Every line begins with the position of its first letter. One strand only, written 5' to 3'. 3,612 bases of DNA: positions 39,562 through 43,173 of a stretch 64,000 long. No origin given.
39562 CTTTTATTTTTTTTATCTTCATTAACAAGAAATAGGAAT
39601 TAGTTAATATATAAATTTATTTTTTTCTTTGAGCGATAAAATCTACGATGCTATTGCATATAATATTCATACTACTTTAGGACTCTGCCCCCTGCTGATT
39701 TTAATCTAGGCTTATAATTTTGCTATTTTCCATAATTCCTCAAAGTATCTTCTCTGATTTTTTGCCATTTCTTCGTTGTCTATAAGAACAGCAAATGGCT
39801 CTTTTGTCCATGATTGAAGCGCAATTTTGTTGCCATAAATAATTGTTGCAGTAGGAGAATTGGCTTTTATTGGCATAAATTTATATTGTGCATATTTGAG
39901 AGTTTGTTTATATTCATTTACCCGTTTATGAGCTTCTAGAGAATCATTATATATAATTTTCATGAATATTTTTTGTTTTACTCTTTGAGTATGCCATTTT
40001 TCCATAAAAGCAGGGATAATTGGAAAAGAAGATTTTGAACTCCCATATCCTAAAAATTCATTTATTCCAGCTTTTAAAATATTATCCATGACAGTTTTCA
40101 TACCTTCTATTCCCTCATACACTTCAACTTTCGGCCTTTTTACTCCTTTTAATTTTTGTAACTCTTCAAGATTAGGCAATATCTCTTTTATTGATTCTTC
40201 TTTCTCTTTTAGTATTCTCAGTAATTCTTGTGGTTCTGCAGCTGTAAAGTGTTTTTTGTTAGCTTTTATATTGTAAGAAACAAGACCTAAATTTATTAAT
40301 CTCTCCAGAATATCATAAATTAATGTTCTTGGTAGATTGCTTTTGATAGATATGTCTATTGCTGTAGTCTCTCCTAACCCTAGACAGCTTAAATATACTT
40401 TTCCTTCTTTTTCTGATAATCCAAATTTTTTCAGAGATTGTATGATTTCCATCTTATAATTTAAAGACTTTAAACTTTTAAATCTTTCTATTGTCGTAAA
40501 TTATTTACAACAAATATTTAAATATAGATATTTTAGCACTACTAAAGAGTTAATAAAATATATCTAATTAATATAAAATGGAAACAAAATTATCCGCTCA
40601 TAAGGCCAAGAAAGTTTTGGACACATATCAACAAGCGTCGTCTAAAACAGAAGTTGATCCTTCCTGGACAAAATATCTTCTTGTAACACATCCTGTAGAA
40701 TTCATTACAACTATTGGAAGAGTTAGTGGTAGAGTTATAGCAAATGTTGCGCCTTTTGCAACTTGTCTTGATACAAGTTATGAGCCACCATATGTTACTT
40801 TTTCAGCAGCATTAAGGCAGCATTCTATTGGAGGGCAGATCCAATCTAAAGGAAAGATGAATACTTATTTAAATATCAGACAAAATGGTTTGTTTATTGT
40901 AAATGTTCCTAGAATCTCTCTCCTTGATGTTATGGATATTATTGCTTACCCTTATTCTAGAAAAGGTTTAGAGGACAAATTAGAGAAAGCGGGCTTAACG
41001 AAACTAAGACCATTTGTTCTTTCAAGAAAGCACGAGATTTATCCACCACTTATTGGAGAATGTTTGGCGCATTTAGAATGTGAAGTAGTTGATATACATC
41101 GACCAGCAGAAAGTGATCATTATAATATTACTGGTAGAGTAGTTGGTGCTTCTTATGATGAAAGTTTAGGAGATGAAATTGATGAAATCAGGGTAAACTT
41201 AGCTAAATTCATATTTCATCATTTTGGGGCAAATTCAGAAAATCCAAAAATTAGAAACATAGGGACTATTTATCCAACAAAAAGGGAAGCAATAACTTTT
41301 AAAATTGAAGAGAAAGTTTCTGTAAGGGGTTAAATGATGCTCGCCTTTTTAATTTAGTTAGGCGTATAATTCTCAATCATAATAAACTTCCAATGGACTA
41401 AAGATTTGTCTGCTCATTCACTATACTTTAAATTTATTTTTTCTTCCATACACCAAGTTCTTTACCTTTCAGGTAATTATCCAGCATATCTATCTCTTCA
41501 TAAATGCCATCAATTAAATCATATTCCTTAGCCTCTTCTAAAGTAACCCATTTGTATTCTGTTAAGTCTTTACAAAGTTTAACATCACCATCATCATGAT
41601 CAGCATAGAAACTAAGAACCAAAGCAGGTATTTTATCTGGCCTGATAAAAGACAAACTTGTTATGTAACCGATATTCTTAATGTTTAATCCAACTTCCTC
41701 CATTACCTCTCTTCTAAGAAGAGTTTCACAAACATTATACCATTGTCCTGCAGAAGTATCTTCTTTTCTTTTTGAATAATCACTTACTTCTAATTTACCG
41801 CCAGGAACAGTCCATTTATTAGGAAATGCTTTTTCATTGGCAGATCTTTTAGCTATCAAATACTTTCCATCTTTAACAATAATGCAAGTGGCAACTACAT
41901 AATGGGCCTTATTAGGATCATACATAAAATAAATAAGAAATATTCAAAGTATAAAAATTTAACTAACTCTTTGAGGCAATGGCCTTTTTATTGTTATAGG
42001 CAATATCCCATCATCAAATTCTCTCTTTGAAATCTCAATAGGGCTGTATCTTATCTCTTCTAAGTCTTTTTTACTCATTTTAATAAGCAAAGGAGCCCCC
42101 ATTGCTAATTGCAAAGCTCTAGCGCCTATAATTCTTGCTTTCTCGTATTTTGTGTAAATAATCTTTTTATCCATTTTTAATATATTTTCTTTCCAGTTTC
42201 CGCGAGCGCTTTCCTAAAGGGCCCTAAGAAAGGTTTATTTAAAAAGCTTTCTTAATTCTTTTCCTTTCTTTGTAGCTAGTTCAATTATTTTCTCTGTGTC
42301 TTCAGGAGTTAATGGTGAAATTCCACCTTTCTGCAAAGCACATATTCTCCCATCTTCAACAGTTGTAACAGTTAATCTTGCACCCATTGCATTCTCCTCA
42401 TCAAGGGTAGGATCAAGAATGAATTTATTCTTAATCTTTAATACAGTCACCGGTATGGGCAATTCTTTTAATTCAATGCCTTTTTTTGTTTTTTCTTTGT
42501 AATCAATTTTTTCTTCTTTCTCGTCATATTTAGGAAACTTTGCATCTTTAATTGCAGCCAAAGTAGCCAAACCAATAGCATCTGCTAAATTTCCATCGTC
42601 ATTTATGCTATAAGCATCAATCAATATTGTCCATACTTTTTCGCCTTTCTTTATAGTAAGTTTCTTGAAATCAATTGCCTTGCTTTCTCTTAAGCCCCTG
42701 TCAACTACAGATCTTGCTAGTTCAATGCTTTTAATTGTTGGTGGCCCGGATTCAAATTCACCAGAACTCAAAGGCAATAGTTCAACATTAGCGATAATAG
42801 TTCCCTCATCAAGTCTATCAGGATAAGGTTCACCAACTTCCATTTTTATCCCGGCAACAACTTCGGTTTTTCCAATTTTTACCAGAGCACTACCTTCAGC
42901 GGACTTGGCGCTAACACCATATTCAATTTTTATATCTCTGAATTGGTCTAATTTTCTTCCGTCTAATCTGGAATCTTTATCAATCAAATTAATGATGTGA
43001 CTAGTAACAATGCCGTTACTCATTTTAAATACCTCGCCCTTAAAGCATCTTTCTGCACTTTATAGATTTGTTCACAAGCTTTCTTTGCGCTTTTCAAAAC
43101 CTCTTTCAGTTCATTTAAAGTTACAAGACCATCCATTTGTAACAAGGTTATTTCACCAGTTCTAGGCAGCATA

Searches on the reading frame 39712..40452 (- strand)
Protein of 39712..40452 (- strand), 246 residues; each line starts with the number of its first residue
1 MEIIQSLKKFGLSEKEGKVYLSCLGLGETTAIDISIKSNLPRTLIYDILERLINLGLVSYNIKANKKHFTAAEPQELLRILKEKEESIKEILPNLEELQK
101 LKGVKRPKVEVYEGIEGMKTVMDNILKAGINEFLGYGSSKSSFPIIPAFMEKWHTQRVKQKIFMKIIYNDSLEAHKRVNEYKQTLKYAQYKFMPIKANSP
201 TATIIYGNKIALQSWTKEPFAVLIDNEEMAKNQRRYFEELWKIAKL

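Call 84: search_protein_families(library=pfam, proteins=[window:39712-40452:-], max_evalue=0.001)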
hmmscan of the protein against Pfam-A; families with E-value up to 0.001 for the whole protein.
window:39712-40452:- (246 aa): 1 family
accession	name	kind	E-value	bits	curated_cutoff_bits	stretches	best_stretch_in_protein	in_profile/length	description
PF01978.25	TrmB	-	2.7e-14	53.2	25.6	1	7-74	1-67/68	Sugar-specific transcriptional regulator TrmB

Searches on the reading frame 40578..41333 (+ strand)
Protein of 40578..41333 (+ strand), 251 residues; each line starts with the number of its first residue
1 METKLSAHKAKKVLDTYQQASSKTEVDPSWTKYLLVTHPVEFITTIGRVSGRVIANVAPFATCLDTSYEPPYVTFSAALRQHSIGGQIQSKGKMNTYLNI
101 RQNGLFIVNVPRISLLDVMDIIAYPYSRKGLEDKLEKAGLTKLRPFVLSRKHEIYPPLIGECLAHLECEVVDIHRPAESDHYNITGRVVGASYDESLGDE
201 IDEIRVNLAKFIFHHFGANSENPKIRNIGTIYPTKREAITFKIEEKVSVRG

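Call 84: search_protein_families(library=pfam, proteins=[window:40578-41333:+], max_evalue=0.001)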
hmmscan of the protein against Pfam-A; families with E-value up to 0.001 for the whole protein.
window:40578-41333:+ (251 aa): 1 family
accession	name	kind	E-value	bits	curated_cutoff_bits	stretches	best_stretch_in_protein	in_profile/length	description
PF01613.24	Flavin_Reduct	-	1.1e-12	48.7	27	1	36-198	4-138/153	Flavin reductase like domain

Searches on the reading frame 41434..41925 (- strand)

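Call 14: search_protein_families(library=pfam, proteins=[window:41434-41925:-], max_evalue=0.01)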
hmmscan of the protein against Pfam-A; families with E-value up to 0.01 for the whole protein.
window:41434-41925:- (163 aa): 2 families
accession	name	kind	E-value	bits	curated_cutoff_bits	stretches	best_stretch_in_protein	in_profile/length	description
PF00293.34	NUDIX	-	1.9e-13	51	21.1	1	10-135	3-121/134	NUDIX domain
PF14815.12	NUDIX_4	-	0.00022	21.4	35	1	13-137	2-103/113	NUDIX domain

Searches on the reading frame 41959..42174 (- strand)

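Call 14: search_protein_families(library=pfam, proteins=[window:41959-42174:-], max_evalue=0.01)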
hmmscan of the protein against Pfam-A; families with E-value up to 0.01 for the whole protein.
window:41959-42174:- (71 aa): 1 family
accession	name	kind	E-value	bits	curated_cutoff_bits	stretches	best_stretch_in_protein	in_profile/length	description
PF01192.27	RNA_pol_Rpb6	-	1.1e-09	38.6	26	1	5-60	5-53/53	RNA polymerase Rpb6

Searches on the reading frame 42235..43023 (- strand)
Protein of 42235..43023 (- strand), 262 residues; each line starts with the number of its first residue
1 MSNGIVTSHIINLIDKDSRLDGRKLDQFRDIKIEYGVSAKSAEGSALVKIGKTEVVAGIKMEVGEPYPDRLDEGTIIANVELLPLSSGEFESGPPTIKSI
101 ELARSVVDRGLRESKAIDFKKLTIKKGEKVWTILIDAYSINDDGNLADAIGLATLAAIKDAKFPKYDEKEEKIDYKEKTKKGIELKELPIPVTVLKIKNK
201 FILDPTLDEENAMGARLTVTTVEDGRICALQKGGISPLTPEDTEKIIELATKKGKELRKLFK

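Call 14: search_protein_families(library=pfam, proteins=[window:42235-43023:-], max_evalue=0.01)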
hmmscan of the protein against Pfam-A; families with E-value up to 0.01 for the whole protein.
window:42235-43023:- (262 aa): 2 families
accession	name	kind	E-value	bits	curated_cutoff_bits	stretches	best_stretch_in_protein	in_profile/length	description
PF01138.27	RNase_PH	-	1.8e-29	103.2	25.5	1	27-164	1-130/130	3' exoribonuclease family, domain 1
PF03725.20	RNase_PH_C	-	5.3e-18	65.2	20.8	1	188-252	2-66/67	3' exoribonuclease family, domain 2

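Call 15: find_related_loci(query=window:42235-43023:-, collection=genome_contigs, flank=10000)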
Query window:42235-43023:- (262 aa) in genome_contigs; peptide patterns used: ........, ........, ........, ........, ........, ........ (x = any residue, [..] = any of these).
599 stretches matched a pattern (row limit reached: there are more); 72 encode a relative of the query (tblastn E <= 1e-3); 72 distinct loci.
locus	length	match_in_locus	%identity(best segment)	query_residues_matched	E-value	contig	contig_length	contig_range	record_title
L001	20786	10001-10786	84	1-262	1e-147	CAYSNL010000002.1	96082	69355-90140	MAG TPA_asm: Candidatus Woesearchaeota archaeon isolate binchicken_co38_1257 genome assembly, contig: NODE_571_length_96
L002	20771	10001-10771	69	5-262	3e-102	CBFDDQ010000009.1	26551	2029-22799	MAG TPA_asm: Candidatus Woesearchaeota archaeon isolate SRR26215674_binner13_Refined_101 genome assembly, contig: ERZ250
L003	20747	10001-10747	64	9-258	3e-96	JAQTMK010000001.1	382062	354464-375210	MAG: Candidatus Nanoarchaeia archaeon isolate STA_39 NODE_35_length_382062_cov_4.958901_Sandtown_A, whole genome shotgun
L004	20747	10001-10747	64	9-258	1e-93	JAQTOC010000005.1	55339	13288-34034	MAG: Candidatus Nanoarchaeia archaeon isolate STA_79 NODE_1109_length_55339_cov_3.926574_Sandtown_A, whole genome shotgu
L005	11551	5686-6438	59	8-261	1e-88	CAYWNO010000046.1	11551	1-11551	MAG TPA_asm: uncultured Methanosarcinales archaeon isolate SRP178908_co1_9 genome assembly, contig: NODE_4052_length_115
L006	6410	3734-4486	64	8-261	4e-88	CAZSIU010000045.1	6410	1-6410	MAG TPA_asm: uncultured Methanosarcinales archaeon isolate SRP178908_co1_292 genome assembly, contig: NODE_10320_length_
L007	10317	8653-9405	58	8-262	9e-88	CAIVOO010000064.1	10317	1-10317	uncultured archaeon isolate AM-sed-core3-D1_bin-502 genome assembly, contig: bin-502:064/159, whole genome shotgun seque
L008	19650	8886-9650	60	8-262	8e-88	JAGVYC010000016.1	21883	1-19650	Candidatus Woesearchaeota archaeon isolate RIFCSPLOWO2_01_FULL_Archaea_34_35 rifcsplowo2_01_scaffold_7949, whole genome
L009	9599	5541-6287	58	9-261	2e-87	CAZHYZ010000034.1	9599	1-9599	MAG TPA_asm: uncultured Methanosarcinales archaeon isolate SRP141376_co3_443 genome assembly, contig: NODE_19443_length_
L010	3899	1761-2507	60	8-259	3e-87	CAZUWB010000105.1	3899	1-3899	MAG TPA_asm: uncultured Methanosarcinales archaeon isolate binchicken_co125_976 genome assembly, contig: NODE_46419_leng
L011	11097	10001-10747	62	8-259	2e-85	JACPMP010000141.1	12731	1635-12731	MAG: Candidatus Woesearchaeota archaeon isolate NC_groundwater_552_Ag_S-0.1um_34_16 S35_SO-1_scaffold_612635, whole geno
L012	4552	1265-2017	58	8-261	6e-84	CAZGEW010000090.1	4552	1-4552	MAG TPA_asm: uncultured Methanosarcinales archaeon isolate binchicken_co144_1089 genome assembly, contig: NODE_39506_len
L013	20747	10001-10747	60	8-259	1e-83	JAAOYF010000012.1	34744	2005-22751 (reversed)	Candidatus Woesearchaeota archaeon isolate DPANNHV_H2.bin.75 k83_260356, whole genome shotgun sequence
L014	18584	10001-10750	55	9-262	4e-83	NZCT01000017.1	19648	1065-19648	MAG: archaeon isolate ARS1176 MHASMcontig_660238, whole genome shotgun sequence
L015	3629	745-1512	54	2-259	5e-82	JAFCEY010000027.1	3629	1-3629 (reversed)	Candidatus Pacearchaeota archaeon isolate Meg22_1214_Bin_377 Meg22_1214_Bin_377_scaffold_107071, whole genome shotgun se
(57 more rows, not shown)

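Call 62: find_homologous_proteins(query=window:42235-43023:-, max_evalue=1e-60)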
Query window:42235-43023:- (262 aa): 4242 proteins with E <= 1e-60 among 8000 candidates; the best 120 are listed.
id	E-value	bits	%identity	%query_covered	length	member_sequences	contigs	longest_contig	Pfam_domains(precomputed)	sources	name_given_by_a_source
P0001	3.5e-161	552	100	100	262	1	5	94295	PF03725.21,PF01138.28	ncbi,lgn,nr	ncbi:exosome complex protein Rrp42 [Candidatus Woesearchaeota archaeon]|nr:exosome complex protein R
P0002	2.6e-152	523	94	100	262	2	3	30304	PF03725.21,PF01138.28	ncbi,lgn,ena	ncbi:MAG: exosome complex protein Rrp42 [Nanoarchaeota archaeon]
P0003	7.2e-152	522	94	100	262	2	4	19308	PF03725.21,PF01138.28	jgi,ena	-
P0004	1.3e-139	482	85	100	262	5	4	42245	PF03725.21,PF01138.28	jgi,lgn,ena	-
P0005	2.1e-139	481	84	100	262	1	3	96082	PF03725.21,PF01138.28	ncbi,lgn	-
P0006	1.8e-122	426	76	98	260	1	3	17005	PF03725.21,PF01138.28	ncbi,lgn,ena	ncbi:MAG: exosome complex protein Rrp42 [Nanoarchaeota archaeon]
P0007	2.4e-122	425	76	99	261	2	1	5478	PF03725.21,PF01138.28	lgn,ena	-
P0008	1.7e-116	406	71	98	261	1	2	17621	PF03725.21,PF01138.28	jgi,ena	-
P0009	6.5e-116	404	69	99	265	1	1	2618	PF03725.21,PF01138.28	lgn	-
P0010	1.3e-115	403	72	99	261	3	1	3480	PF03725.21,PF01138.28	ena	-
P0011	1.4e-115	403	72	98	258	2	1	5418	PF03725.21,PF01138.28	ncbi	-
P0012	1.8e-114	399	71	99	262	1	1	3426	PF03725.21,PF01138.28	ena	-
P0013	4.1e-114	398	71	98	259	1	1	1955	PF03725.21,PF01138.28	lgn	-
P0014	2.2e-113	396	71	98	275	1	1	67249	PF03725.21,PF01138.28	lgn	-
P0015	2.7e-113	396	71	98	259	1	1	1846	PF03725.21,PF01138.28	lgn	-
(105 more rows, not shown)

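Call 63: find_encoding_contigs(protein=P0002, flank=10000, max_places=3)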
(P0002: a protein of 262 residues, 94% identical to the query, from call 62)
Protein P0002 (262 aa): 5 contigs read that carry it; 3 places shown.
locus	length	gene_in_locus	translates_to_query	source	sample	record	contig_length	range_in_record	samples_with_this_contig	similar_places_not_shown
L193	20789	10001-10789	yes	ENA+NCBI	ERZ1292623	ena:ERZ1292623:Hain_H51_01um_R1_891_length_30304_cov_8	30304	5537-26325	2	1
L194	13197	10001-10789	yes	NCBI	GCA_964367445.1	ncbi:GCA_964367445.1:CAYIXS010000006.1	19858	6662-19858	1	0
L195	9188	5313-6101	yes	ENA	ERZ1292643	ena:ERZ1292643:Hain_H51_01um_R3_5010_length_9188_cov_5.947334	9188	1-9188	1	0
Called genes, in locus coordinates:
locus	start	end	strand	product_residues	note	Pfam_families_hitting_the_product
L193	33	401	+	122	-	-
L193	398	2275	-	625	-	PF19077:Big_13 (faint), PF11617:Cu-binding_MopE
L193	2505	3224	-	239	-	PF02616:SMC_ScpA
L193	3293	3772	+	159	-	PF01876:RNase_P_p30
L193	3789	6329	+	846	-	PF00082:Peptidase_S8, PF17957:Big_7 (faint)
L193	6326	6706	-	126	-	PF00072:Response_reg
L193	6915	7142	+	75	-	PF01900:RNase_P_Rpp14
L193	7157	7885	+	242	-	PF10584:Proteasome_A_N, PF00227:Proteasome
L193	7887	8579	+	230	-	PF01172:SBDS_N, PF09377:SBDS_domain_II, PF20268:SBDS_C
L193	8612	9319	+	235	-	PF22625:ECR1_N_2 (faint), PF21266:S1_RRP4 (weak), PF00013:KH_1 (weak), PF15985:KH_6 (weak)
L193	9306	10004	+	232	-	PF01138:RNase_PH, PF03725:RNase_PH_C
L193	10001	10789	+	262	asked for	PF01138:RNase_PH, PF03725:RNase_PH_C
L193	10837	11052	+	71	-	PF01192:RNA_pol_Rpb6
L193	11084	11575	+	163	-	PF00293:NUDIX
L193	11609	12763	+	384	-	PF03952:Enolase_N, PF00113:Enolase_C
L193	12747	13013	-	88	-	PF07106:WHD_TBPIP (weak)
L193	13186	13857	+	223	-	PF05552:MS_channel_1st_1 (weak)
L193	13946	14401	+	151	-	-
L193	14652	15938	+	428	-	PF02844:GARS_N, PF01071:GARS_A, PF02655:ATP-grasp_3 (weak), PF02843:GARS_C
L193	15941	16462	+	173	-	PF00551:Formyl_trans_N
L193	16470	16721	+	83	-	-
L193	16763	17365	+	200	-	PF00318:Ribosomal_S2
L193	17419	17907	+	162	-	PF00383:dCMP_cyt_deam_1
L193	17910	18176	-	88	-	PF03683:UPF0175 (weak)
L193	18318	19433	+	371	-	-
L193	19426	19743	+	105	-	-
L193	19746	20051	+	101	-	-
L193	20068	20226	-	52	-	-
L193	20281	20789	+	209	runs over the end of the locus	-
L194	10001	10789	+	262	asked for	PF01138:RNase_PH, PF03725:RNase_PH_C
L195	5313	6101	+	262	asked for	PF01138:RNase_PH, PF03725:RNase_PH_C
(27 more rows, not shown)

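Call 64: find_encoding_contigs(protein=P0003, flank=10000, max_places=3)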
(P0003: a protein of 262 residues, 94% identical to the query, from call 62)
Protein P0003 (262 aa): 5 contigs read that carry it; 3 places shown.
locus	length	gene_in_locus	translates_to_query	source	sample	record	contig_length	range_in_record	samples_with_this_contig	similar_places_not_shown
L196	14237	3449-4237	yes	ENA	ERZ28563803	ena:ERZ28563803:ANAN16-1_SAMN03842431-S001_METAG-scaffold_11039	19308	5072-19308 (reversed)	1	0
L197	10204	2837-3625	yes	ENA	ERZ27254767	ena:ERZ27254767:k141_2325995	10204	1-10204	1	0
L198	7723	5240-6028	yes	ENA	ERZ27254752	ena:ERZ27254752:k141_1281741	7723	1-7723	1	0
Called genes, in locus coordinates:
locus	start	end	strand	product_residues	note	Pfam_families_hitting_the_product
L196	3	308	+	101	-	?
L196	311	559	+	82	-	-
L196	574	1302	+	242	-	PF10584:Proteasome_A_N, PF00227:Proteasome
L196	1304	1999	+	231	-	PF01172:SBDS_N, PF09377:SBDS_domain_II, PF20268:SBDS_C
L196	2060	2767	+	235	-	PF22625:ECR1_N_2 (weak), PF21266:S1_RRP4 (weak), PF00013:KH_1 (weak), PF15985:KH_6 (weak)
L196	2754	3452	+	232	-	PF01138:RNase_PH, PF03725:RNase_PH_C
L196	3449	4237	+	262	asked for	PF01138:RNase_PH, PF03725:RNase_PH_C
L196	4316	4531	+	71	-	PF01192:RNA_pol_Rpb6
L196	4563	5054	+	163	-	PF00293:NUDIX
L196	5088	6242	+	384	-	PF03952:Enolase_N, PF00113:Enolase_C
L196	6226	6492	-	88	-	PF07106:WHD_TBPIP (weak)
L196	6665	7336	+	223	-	PF05552:MS_channel_1st_1 (weak)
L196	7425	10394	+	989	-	PF18072:FGAR-AT_linker, PF00586:AIRS, PF02769:AIRS_C, PF00586:AIRS, PF02769:AIRS_C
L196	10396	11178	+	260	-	PF13507:GATase_5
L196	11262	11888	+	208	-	PF00318:Ribosomal_S2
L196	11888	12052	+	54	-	-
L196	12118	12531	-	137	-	-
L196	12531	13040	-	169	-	PF01909:NTP_transf_2 (weak), PF18765:Polbeta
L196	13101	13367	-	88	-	-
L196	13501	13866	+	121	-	-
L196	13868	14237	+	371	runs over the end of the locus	-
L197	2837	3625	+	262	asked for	PF01138:RNase_PH, PF03725:RNase_PH_C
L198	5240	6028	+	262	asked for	PF01138:RNase_PH, PF03725:RNase_PH_C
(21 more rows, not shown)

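Call 65: find_encoding_contigs(protein=P0004, flank=10000, max_places=3)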
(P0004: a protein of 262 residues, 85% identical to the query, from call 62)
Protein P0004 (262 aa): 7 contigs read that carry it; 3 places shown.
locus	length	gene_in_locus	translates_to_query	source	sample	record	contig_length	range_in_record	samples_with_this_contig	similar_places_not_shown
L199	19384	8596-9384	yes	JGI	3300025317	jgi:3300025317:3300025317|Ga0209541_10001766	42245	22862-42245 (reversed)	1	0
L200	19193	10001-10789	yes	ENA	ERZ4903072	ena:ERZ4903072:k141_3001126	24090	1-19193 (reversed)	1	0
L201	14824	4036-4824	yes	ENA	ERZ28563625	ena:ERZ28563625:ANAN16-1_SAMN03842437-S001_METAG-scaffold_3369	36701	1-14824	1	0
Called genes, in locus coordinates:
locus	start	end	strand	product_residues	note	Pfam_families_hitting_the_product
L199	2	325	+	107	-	?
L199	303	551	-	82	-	-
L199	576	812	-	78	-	-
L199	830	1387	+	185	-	PF00004:AAA (weak), PF13238:AAA_18, PF13207:AAA_17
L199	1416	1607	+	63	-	-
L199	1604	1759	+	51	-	-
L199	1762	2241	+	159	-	PF01876:RNase_P_p30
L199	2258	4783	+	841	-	PF00082:Peptidase_S8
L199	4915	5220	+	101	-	-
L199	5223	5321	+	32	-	-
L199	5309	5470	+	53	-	-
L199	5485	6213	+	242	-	PF10584:Proteasome_A_N, PF00227:Proteasome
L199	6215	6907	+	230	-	PF01172:SBDS_N, PF09377:SBDS_domain_II, PF20268:SBDS_C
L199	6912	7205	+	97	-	-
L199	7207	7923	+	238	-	PF22625:ECR1_N_2 (weak), PF21266:S1_RRP4, PF00575:S1, PF00013:KH_1 (weak), PF15985:KH_6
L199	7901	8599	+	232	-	PF01138:RNase_PH, PF03725:RNase_PH_C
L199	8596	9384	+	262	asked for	PF01138:RNase_PH, PF03725:RNase_PH_C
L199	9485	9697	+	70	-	PF01192:RNA_pol_Rpb6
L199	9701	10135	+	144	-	-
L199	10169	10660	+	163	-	PF00293:NUDIX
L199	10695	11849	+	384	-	PF03952:Enolase_N, PF00113:Enolase_C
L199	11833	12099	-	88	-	-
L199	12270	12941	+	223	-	PF05552:MS_channel_1st_1 (weak)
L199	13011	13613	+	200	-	PF00318:Ribosomal_S2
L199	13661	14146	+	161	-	PF00383:dCMP_cyt_deam_1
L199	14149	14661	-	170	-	-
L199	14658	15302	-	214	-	PF01909:NTP_transf_2, PF18765:Polbeta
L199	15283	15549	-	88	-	PF03683:UPF0175 (weak)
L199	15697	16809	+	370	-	-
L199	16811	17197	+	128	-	-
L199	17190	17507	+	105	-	-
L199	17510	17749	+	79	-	-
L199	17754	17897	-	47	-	-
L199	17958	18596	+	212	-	-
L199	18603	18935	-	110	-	-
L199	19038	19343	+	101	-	-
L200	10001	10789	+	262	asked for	PF01138:RNase_PH, PF03725:RNase_PH_C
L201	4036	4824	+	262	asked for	PF01138:RNase_PH, PF03725:RNase_PH_C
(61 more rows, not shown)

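Call 73: search_protein_families(library=pfam, proteins=[L186:2238-3140:-, L186:3396-3641:-, L189:4119-4367:+], max_evalue=0.01)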
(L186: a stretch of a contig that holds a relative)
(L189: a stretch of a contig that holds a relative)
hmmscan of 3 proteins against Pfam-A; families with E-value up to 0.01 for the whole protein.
L186:2238-3140:- (300 aa): 4 families
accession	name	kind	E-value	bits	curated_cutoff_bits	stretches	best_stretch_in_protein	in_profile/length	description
PF13443.12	HTH_26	-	1.8e-05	25.3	22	1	125-162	1-40/63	Cro/C1-type HTH DNA-binding domain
PF05225.22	HTH_psq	-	0.0019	18.3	20.4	1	127-157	10-39/45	helix-turn-helix, Psq domain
PF02796.21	HTH_7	-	0.0045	17.5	23.8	0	130-153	17-40/45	Helix-turn-helix domain of resolvase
PF01381.28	HTH_3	-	0.0093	16.4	23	0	126-157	1-32/55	Helix-turn-helix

L186:3396-3641:- (81 aa): 0 families

L189:4119-4367:+ (83 aa): 0 families

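Call 76: search_protein_families(library=pfam, proteins=[L186:3659-4933:+, L186:4974-5825:-, L186:5994-7025:-, L186:457-2115:-, L186:7040-8032:-, L169:193-2190:-], max_evalue=0.001)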
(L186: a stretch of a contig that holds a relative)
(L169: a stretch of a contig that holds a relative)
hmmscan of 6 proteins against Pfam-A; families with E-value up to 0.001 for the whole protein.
L186:3659-4933:+ (424 aa): 0 families

L186:4974-5825:- (283 aa): 0 families

L186:5994-7025:- (343 aa): 0 families

L186:457-2115:- (552 aa): 1 family
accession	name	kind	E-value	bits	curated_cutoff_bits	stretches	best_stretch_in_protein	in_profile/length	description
PF00118.29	Cpn60_TCP1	-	1.4e-184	614.8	34.3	1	42-531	1-488/490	TCP-1/cpn60 chaperonin family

L186:7040-8032:- (330 aa): 0 families

L169:193-2190:- (665 aa): 2 families
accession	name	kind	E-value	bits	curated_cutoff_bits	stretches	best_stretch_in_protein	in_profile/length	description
PF16116.10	DUF4832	-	5.4e-06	26.8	29.2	0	407-502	114-212/216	Domain of unknown function (DUF4832)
PF10633.15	NPCBM_assoc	-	0.00094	19.8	24.4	0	412-438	2-28/78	NPCBM-associated, NEW3 domain of alpha-galactosidase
